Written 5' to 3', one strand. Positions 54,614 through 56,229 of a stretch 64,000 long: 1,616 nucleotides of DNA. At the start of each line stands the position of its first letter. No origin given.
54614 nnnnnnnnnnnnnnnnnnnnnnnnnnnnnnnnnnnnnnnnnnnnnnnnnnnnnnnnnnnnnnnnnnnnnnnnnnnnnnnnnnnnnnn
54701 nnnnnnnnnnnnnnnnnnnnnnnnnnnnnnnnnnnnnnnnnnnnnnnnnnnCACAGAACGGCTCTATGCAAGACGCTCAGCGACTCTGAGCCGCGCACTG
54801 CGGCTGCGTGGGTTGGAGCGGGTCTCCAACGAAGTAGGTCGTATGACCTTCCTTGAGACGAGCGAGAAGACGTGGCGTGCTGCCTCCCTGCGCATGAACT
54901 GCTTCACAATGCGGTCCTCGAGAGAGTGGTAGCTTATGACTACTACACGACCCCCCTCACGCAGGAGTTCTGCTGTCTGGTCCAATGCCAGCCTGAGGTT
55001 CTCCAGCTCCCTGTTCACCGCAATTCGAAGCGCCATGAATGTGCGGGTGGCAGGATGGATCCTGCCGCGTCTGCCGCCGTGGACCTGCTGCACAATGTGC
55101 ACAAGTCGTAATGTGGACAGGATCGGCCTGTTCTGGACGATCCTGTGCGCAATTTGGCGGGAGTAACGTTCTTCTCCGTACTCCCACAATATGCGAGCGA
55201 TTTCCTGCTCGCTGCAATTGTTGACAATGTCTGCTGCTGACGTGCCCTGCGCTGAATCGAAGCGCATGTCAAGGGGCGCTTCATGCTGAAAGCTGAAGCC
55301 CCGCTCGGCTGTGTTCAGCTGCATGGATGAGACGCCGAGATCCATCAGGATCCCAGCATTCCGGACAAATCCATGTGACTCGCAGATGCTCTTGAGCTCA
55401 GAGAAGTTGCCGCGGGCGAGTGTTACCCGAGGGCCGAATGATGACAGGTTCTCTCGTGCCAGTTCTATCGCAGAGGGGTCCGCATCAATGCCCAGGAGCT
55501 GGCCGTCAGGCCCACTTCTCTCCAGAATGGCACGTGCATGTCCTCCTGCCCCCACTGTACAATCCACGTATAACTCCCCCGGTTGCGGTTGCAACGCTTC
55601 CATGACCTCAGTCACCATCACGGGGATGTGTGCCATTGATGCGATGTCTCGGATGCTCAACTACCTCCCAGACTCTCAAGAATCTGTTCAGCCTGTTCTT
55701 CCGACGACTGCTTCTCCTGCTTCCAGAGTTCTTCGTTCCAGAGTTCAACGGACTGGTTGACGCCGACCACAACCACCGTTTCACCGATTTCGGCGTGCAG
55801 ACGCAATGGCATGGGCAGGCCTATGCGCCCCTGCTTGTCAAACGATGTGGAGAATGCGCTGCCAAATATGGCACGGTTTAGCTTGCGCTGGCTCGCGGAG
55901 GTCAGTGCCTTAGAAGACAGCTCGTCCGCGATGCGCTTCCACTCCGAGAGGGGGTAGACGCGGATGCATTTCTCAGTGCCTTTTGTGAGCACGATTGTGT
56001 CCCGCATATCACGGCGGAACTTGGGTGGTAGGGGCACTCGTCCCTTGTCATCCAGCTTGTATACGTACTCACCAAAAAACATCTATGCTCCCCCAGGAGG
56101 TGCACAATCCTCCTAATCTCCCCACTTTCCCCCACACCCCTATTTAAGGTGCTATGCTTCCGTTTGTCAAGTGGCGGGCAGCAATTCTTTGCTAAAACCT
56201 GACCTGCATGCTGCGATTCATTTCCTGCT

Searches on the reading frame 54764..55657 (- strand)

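Call 30: search_protein_families(library=pfam, proteins=[window:54764-55657:-], max_evalue=0.001)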
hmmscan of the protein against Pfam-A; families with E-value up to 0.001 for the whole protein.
window:54764-55657:- (297 aa): 4 families
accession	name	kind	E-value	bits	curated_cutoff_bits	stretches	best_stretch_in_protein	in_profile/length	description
PF01795.25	Methyltransf_5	-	9.2e-104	347.7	27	1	8-295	2-308/309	MraW methylase family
PF13847.12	Methyltransf_31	-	3.4e-08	33.7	27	1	29-91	6-69/145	Methyltransferase domain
PF13649.12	Methyltransf_25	-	7.2e-07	30.3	27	1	32-90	3-60/97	Methyltransferase domain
PF08242.18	Methyltransf_12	-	0.00023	22.3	30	0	36-82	6-55/98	Methyltransferase domain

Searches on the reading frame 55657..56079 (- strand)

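Call 30: search_protein_families(library=pfam, proteins=[window:55657-56079:-], max_evalue=0.001)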
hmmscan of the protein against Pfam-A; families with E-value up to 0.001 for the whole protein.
window:55657-56079:- (140 aa): 1 family
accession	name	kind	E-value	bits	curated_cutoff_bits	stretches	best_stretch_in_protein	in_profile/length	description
PF02381.23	MraZ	-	1.4e-30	105.5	23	2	1-69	2-71/72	MraZ protein, putative antitoxin-like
